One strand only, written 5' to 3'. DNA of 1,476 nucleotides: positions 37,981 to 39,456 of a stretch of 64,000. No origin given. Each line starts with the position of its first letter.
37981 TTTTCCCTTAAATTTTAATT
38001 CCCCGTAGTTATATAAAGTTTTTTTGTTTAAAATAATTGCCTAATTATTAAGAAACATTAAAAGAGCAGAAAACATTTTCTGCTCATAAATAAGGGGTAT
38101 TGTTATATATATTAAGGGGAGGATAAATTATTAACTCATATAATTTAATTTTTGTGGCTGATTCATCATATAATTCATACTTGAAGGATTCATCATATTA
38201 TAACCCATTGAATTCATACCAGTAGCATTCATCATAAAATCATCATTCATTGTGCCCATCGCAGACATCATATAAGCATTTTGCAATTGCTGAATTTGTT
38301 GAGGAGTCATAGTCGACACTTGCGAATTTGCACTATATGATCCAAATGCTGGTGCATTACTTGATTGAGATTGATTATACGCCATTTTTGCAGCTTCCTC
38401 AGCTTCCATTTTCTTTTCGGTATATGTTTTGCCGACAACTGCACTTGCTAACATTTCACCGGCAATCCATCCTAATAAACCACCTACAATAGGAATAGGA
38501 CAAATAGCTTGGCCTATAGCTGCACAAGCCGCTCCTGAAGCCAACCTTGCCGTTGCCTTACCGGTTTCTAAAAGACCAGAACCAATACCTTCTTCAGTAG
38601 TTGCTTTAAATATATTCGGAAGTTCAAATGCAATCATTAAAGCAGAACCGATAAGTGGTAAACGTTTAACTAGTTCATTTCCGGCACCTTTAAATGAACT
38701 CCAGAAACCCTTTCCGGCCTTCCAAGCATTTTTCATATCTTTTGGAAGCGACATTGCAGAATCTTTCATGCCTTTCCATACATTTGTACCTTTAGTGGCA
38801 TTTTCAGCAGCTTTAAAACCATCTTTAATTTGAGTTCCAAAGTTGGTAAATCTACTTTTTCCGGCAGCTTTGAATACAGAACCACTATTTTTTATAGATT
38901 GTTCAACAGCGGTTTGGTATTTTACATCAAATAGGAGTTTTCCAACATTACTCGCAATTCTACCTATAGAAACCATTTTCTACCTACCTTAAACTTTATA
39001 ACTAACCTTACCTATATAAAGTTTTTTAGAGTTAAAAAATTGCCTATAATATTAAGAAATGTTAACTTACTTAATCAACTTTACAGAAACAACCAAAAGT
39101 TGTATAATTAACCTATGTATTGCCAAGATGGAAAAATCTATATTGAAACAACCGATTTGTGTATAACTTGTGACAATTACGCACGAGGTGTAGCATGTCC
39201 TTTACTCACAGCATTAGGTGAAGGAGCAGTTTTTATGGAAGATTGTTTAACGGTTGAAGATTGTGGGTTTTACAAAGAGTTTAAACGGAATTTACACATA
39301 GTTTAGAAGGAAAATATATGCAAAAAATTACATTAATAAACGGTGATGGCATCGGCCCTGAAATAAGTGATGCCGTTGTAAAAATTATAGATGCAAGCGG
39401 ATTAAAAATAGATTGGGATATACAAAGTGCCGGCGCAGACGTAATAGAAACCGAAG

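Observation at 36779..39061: Two adjacent glycine-zipper membrane proteins with a shared conserved upstream box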

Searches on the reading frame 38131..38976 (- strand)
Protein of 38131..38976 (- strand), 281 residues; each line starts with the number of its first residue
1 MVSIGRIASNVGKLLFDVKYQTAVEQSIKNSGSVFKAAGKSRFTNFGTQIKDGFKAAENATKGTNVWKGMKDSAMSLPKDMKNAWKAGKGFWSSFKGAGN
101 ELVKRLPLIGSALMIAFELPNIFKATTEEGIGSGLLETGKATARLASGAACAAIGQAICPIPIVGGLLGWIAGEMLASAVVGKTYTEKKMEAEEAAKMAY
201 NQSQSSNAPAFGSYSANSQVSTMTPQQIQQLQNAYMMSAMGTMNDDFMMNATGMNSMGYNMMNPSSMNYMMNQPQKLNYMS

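Call 3: search_protein_families(library=pfam, proteins=[window:38131-38976:-], max_evalue=1)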
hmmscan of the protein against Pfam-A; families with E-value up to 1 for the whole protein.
window:38131-38976:- (281 aa): 0 families

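Call 4: search_protein_families(library=ncbifam, proteins=[window:38131-38976:-], max_evalue=1)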
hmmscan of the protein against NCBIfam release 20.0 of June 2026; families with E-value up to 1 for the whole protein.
window:38131-38976:- (281 aa): 2 families
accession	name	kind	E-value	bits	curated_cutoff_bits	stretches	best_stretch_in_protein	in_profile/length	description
NF010607.0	PRK14003.1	subfamily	0.001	18.6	268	1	152-233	30-108/195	K(+)-transporting ATPase subunit C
NF010604.0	PRK14000.1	equivalog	0.11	12.2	342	1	151-238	26-112/185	K(+)-transporting ATPase subunit C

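Call 10: find_homologous_proteins(query=window:38131-38976:-)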
Query window:38131-38976:- (281 aa): 33 proteins with E <= 0.001 among 1651 candidates.
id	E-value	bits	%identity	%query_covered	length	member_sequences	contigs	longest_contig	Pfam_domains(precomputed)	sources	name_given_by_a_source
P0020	6.8e-174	594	98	100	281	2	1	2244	-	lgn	-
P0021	1.5e-95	338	61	91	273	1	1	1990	-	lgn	-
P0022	4.7e-62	228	46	93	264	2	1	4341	-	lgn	-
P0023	2.4e-59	219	47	87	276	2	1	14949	-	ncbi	-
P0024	3.6e-57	212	46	93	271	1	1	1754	-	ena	-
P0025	2.7e-55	206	42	99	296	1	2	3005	-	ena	-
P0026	8.7e-50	188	39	99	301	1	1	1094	-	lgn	-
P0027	2.2e-49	186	43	89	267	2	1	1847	-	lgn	-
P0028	1.6e-48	184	42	92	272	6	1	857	-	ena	-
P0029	3.1e-45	173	40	88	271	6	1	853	-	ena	-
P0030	3.4e-41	160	42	80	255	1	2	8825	-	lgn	-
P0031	4.6e-41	159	41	92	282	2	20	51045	-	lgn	-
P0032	8.5e-35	139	35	92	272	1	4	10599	-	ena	-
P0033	1.0e-31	128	35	91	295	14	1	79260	-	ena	-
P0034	1.2e-31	128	47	60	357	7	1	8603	-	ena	-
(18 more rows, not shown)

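Call 22: find_related_loci(query=A3, collection=genome_contigs, flank=6000)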
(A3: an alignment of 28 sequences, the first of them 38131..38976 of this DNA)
Query A3 (281 aa) in genome_contigs; peptide patterns used: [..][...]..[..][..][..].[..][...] (x = any residue, [..] = any of these).
140 stretches matched a pattern; 124 encode a relative of the query (tblastn E <= 1e-3); the best 80 are kept; 80 distinct loci.
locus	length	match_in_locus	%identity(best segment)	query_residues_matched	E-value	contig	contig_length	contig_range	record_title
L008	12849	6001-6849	41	1-274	2e-57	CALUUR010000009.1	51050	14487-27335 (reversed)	MAG: Candidatus Gastranaerophilales bacterium isolate BRZ_M__bin90 genome assembly, contig: BRZ_M__NODE_1473_length_5105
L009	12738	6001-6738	44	1-231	2e-57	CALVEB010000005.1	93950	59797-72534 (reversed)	MAG: Candidatus Gastranaerophilales bacterium isolate BRZ_ED__bin14 genome assembly, contig: BRZ_ED__NODE_308_length_939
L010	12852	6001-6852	44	1-276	7e-57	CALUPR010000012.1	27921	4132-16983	MAG: Candidatus Gastranaerophilales bacterium isolate BRZ_BR__bin61 genome assembly, contig: BRZ_BR__NODE_3264_length_27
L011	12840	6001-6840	43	1-259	5e-56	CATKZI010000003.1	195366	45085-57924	MAG TPA_asm: uncultured Candidatus Melainabacteria bacterium isolate MGG07408_1680015415 genome assembly, contig: ERR319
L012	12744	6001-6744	43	1-233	1e-54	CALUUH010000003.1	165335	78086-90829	MAG: Candidatus Gastranaerophilales bacterium isolate BRZ_E__bin153 genome assembly, contig: BRZ_E__NODE_74_length_16533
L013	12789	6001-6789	43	1-258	2e-54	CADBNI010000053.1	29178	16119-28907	uncultured bacterium isolate RUG14125 genome assembly, contig: RUG14125_asm_53, whole genome shotgun sequence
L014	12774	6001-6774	44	1-259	4e-54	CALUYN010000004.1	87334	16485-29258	MAG: Candidatus Gastranaerophilales bacterium isolate BRZ_FQ__bin50 genome assembly, contig: BRZ_FQ__NODE_324_length_873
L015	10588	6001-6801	41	1-259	1e-53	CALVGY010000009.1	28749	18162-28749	MAG: Candidatus Gastranaerophilales bacterium isolate BRZ_DF__bin100 genome assembly, contig: BRZ_DF__NODE_1690_length_2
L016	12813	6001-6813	40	1-259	1e-52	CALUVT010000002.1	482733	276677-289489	MAG: Candidatus Gastranaerophilales bacterium isolate BRZ_HG__bin43 genome assembly, contig: BRZ_HG__NODE_9_length_48273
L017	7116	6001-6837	38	1-272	2e-52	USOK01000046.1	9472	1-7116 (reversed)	uncultured bacterium isolate UMGS1924 genome assembly, contig: NODE_3131_length_9472_cov_2.705426, whole genome shotgun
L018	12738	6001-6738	41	1-249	3e-52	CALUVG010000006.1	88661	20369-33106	MAG: Candidatus Gastranaerophilales bacterium isolate BRZ_AS__bin11 genome assembly, contig: BRZ_AS__NODE_457_length_886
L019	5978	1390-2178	43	1-259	3e-52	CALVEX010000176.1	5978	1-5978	MAG: Candidatus Gastranaerophilales bacterium isolate E12__bin100 genome assembly, contig: E12__k127_4174357, whole geno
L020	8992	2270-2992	42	1-252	1e-51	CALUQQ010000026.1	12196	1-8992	MAG: Candidatus Gastranaerophilales bacterium isolate E27__bin3 genome assembly, contig: E27__k127_1776074, whole genome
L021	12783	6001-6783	41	1-259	4e-51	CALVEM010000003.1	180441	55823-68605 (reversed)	MAG: Candidatus Gastranaerophilales bacterium isolate BRZ_FE__bin32 genome assembly, contig: BRZ_FE__NODE_109_length_180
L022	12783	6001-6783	43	1-259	5e-51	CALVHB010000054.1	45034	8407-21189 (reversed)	MAG: Candidatus Gastranaerophilales bacterium isolate E09__bin2 genome assembly, contig: E09__k127_2658344, whole genome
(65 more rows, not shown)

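Call 27: predict_structure(alignment_id=A3)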
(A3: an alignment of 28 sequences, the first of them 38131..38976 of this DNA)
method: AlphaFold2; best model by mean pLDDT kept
length: 281 residues; sequences in the alignment: 28
mean_pLDDT: 70.6   pTM: 0.48
mean pLDDT of the five models: 70.6, 69.3, 67.8, 64.3, 63.6
residues with pLDDT >= 90: 7; 70-90: 179; 50-70: 43; < 50: 52
segments of 3 or more residues with pLDDT < 50: 207-221, 237-249, 253-263, 265-271, 279-281
pLDDT, mean of each block of 10 residues (from residue 1): 66 80 85 84 81 86 81 85 89 86 75 68 73 72 74 77 79 78 71 77 59 42 66 57 45 48 46 50 44
secondary structure, 60 per line:
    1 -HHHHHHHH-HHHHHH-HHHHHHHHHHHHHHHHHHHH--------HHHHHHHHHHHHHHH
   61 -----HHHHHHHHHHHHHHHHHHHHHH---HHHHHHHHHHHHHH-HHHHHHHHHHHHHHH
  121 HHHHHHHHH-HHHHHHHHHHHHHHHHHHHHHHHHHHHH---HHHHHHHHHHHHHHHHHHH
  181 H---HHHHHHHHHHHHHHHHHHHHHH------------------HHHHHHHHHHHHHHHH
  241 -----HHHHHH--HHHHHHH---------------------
elements in order: H2-9 H11-16 H18-37 H46-60 H66-87 H91-104 H106-129 H131-158 H162-181 H185-206 H225-240 H246-251 H254-260

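Call 30: search_solved_structures(query=A3, max_evalue=10)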
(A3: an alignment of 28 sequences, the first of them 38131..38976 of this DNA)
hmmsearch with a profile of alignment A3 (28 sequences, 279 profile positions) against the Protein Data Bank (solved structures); distinct sequences matched with E-value up to 10: 7.
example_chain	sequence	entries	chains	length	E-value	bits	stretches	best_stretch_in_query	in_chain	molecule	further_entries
5apo_y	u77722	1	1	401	0.29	14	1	12-94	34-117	CYTOPLASMIC 60S SUBUNIT BIOGENESIS FACTOR REI1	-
8fjg_A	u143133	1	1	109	1.1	12.1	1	19-94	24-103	H12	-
5cwo_A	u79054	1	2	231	1.1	12.1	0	27-98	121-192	Designed helical repeat protein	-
8kgf_A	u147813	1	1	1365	1.5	11.6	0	7-92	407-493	CRISPR-associated endonuclease Cas12a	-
6rzz_u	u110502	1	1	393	2.3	11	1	12-94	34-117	Cytoplasmic 60S subunit biogenesis factor REI1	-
9hcj_H0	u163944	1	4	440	4.1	10.2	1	206-264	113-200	Nuclear pore complex protein nup54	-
5apn_y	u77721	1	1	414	4.3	10.1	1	12-94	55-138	Cytoplasmic 60S subunit biogenesis factor REI1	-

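Call 32: fold_search(model_id=the predicted structure, library=pdb)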
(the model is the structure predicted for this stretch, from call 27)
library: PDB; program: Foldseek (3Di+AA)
matches with E <= 10: 66; with E <= 0.001: 0
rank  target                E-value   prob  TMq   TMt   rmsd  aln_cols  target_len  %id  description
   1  8ov5_M                1.9e+00  0.09  0.18  0.17  18.7       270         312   11  PERIDININ-CHLOROPHYLL-PROTEIN OF AMPHIDINIUM CARTERAE, 100K (released 2024-05-15)
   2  8b9z_Y                2.3e+00  0.11  0.15  0.21  10.8       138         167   17  Drosophila melanogaster complex I in the Active state (Dm1) (released 2023-01-18)
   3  4ac8_B                2.4e+00  0.09  0.15  0.14  17.2       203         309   12  R2-like ligand binding Mn-Fe oxidase from M. tuberculosis with an organized C-terminal helix (released 2012-09-26)
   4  4q2e_B                3.1e+00  0.12  0.19  0.20  13.4       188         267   14  CRYSTAL STRUCTURE OF AN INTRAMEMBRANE CDP-DAG SYNTHETASE CENTRAL FOR PHOSPHOLIPID BIOSYNTHESIS (S200C/S258C, active mu (released 2014-07-02)
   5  6i6b                  3.3e+00  0.05  0.13  0.16  17.2       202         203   12  Crystal structure of the KDEL receptor in the peptide free state. (released 2019-02-27)
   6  1ppr_M                3.4e+00  0.06  0.17  0.15  19.1       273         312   13  PERIDININ-CHLOROPHYLL-PROTEIN OF AMPHIDINIUM CARTERAE (released 1997-08-20)
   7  7q0l                  4.1e+00  0.06  0.15  0.10  18.4       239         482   15  Crystal structure of the peptide transporter YePEPT-K314A at 2.93 A (released 2022-03-09)
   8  3ez0_D                4.5e+00  0.04  0.15  0.18  18.7       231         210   11  Crystal structure of protein of unknown function with ferritin-like fold (YP_832262.1) from Arthrobacter sp. FB24 at 2 (released 2008-11-25)
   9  7k26_B                4.5e+00  0.03  0.11  0.15  19.2       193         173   14  Crystal structure of Human H-chain Ferritin variant infused with Sodium Acrylate (released 2020-11-11)
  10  9a2i_MODEL_1_A        5.1e+00  0.11  0.16  0.09  17.2       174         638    7  Model of E. coli DnaK by in-cell photo-crosslinking MS and deep learning (released 2023-02-24)
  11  6tss                  5.1e+00  0.06  0.13  0.20  18.7       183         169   15  Crystal structure of horse L ferritin (HoLf) Fe(III)-loaded for 60 minutes (released 2020-02-19)
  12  4c9q_A                5.4e+00  0.04  0.15  0.15  18.7       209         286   13  Structure of yeast mitochondrial ADP/ATP carrier isoform 3 inhibited by carboxyatractyloside (P21 crystal form) (released 2014-01-22)
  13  6nc9                  5.6e+00  0.08  0.23  0.16  19.1       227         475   12  Lipid II flippase MurJ, outward-facing conformation (released 2019-04-17)
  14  4apo_B                5.6e+00  0.06  0.13  0.19  15.4       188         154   10  AIP TPR domain in complex with human Tomm20 peptide (released 2013-01-23)
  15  4x1e_A                5.6e+00  0.05  0.15  0.19  18.3       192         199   14  Crystal structure of unliganded E. coli transcriptional regulator RutR, W167A mutant (released 2015-01-21)
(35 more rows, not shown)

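Call 35: search_protein_families(library=pfam, alignment_id=A3, max_evalue=1)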
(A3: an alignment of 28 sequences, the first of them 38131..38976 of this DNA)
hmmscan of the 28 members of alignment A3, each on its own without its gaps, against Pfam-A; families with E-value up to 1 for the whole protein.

A. member 1, window:38131-38976:- (281 aa): 0 families

B. families by the number of members that match (of 28 scanned): 28 families (the first 25 are shown)
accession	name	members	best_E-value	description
PF20721.2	C19orf12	5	0.00048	C19orf12-like protein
PF04746.17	DUF575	5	0.031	Protein of unknown function (DUF575)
PF08566.15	Pam17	4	0.044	Mitochondrial import protein Pam17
PF03616.19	Glt_symporter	3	0.018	Sodium/glutamate symporter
PF13488.11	Gly-zipper_Omp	2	0.00018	Glycine zipper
PF04306.18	DUF456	2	0.00043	Protein of unknown function (DUF456)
PF01956.21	EMC3_TMCO1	2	0.072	Integral membrane protein EMC3/TMCO1-like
PF25257.1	DUF7858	2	0.096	Family of unknown function (DUF7858)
PF08023.17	Antimicrobial_2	2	0.46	Frog antimicrobial peptide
PF18857.6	LPD38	1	0.0053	Large polyvalent protein associated domain 38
PF07271.16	Cytadhesin_P30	1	0.006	Cytadhesin P30/P32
PF11498.13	Activator_LAG-3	1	0.015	Transcriptional activator LAG-3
PF16118.10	DUF4834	1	0.027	Domain of unknown function (DUF4834)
PF04820.20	Trp_halogenase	1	0.082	Tryptophan halogenase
PF13481.12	AAA_25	1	0.097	AAA domain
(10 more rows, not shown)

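Call 47: search_protein_representatives(alignment_id=A3)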
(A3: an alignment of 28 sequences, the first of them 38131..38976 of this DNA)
Query: 28 sequences, 279 profile positions. Proteins with E-value up to 0.001 (for the whole library): 548; up to 1e-10: 284; up to 1e-30: 201. The best 150 are listed.
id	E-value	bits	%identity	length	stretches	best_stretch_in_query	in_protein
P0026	1.6e-91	323.2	-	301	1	11-279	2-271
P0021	4.4e-89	315.3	-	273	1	12-278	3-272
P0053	5.2e-89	315.0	-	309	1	7-278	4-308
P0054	1.6e-86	306.8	-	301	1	5-278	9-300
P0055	1.2e-84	300.7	-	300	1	2-279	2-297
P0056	6.5e-84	298.3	-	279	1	1-279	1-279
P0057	1.5e-82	293.8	-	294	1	1-279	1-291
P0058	8.9e-82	291.3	-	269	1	12-279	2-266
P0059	3.8e-80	286.0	-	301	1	1-278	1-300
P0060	1.1e-78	281.2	-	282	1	1-277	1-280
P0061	6.1e-78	278.7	-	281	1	5-278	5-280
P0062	6.6e-78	278.6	-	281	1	1-255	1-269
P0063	1.3e-77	277.6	-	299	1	7-277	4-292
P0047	2.3e-77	276.8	-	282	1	1-274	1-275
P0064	2.7e-76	273.3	-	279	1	10-277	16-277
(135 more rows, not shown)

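Call 62: fold_search(model_id=the predicted structure, library=viral)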
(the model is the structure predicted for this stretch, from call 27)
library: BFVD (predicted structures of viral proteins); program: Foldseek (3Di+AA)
matches with E <= 10: 114; with E <= 0.001: 0
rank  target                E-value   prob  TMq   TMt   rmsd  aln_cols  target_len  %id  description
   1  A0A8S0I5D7            3.3e-01  0.21  0.18  0.14  22.2       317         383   14  (no name in the UniProt tables at hand)
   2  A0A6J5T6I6            3.3e-01  0.15  0.12  0.11  34.4       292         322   12  Uncharacterized protein [uncultured Caudovirales phage]
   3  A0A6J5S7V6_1          3.8e-01  0.30  0.20  0.07  17.4       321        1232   12  Large polyvalent protein associated domain-containing protein [uncultured Caudovirales phage]
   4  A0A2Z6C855            5.0e-01  0.20  0.18  0.15  30.9       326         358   13  Putative tail length tape measure protein [Enterobacter phage EspM4VN]
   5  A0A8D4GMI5            5.4e-01  0.35  0.19  0.24  17.0       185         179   16  (no name in the UniProt tables at hand)
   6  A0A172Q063            6.5e-01  0.13  0.17  0.10  23.8       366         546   10  Putative membrane protein [Acinetobacter phage vB_AbaM_ME3]
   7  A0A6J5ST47            6.8e-01  0.12  0.14  0.05  26.0       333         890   11  Uncharacterized protein [uncultured Caudovirales phage]
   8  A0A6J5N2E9            7.8e-01  0.13  0.15  0.06  21.7       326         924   10  Uncharacterized protein [uncultured Caudovirales phage]
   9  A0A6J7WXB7            8.1e-01  0.11  0.14  0.12  23.8       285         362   12  Uncharacterized protein [uncultured Caudovirales phage]
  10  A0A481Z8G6            8.9e-01  0.15  0.17  0.18  18.1       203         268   14  Mitochondrial carrier-like protein [Pithovirus LCPAC302]
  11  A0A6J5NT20            1.2e+00  0.08  0.13  0.06  25.6       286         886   15  Uncharacterized protein [uncultured Caudovirales phage]
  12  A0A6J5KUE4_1          1.6e+00  0.09  0.17  0.07  19.3       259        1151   12  NAT_SF domain containing protein [uncultured Caudovirales phage]
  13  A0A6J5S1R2            1.7e+00  0.07  0.13  0.12  19.8       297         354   12  Uncharacterized protein (Fragment) [uncultured Caudovirales phage]
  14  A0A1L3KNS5            1.8e+00  0.09  0.17  0.12  26.8       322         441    9  (no name in the UniProt tables at hand)
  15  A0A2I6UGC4            1.9e+00  0.08  0.16  0.06  28.6       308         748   13  Uncharacterized protein [Salinibacter phage M8CC-19]
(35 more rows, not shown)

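Call 77: find_related_loci(query=A3, collection=viral_contigs, flank=3000)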
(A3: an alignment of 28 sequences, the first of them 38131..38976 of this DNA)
Query A3 (281 aa) in viral_contigs; peptide patterns used: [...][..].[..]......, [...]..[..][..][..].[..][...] (x = any residue, [..] = any of these).
61 stretches matched a pattern, but none encodes a relative of the query by tblastn (E <= 1e-3).

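Call 78: search_dna_similar(query=window:38131-38976:-, collection=plasmids, mode=protein, max_rows=5)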
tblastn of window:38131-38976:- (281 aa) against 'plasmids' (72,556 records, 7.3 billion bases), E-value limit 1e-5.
No match.

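Call 79: search_protein_families(library=phrogs, proteins=[window:38131-38976:-], max_evalue=0.01)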
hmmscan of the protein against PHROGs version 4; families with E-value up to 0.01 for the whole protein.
window:38131-38976:- (281 aa): 0 families

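Call 80: search_protein_families(library=padloc, proteins=[window:38131-38976:-], max_evalue=0.01)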
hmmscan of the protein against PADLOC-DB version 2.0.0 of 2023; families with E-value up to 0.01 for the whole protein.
window:38131-38976:- (281 aa): 2 families
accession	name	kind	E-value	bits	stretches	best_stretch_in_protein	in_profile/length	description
PDLC04409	PDC-M09B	-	3.7e-09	33.7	1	146-199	354-408/480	-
PDLC04408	PDC-M09B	-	0.00017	18.2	1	148-189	364-404/486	-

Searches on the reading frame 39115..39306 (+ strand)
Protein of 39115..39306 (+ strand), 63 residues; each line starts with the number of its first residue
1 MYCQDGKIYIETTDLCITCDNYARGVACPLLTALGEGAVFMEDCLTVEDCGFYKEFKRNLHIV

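Call 3: search_protein_families(library=pfam, proteins=[window:39115-39306:+], max_evalue=1)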
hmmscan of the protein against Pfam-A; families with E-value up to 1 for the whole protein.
window:39115-39306:+ (63 aa): 1 family
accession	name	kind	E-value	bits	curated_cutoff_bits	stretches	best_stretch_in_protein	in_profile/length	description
PF25558.1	DUF7930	-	0.031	14.7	27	1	6-59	4-62/75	Domain of unknown function (DUF7930)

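Call 4: search_protein_families(library=ncbifam, proteins=[window:39115-39306:+], max_evalue=1)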
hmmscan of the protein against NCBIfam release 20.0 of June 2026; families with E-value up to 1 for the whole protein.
window:39115-39306:+ (63 aa): 0 families

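Call 79: search_protein_families(library=phrogs, proteins=[window:39115-39306:+], max_evalue=0.01)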
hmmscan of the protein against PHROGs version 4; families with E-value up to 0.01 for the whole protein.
window:39115-39306:+ (63 aa): 1 family
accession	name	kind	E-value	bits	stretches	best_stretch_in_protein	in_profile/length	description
phrog_38191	-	unknown function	4.8e-06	27.5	1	7-55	12-58/59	-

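Call 80: search_protein_families(library=padloc, proteins=[window:39115-39306:+], max_evalue=0.01)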
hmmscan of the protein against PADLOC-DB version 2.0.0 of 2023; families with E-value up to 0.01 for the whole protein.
window:39115-39306:+ (63 aa): 0 families
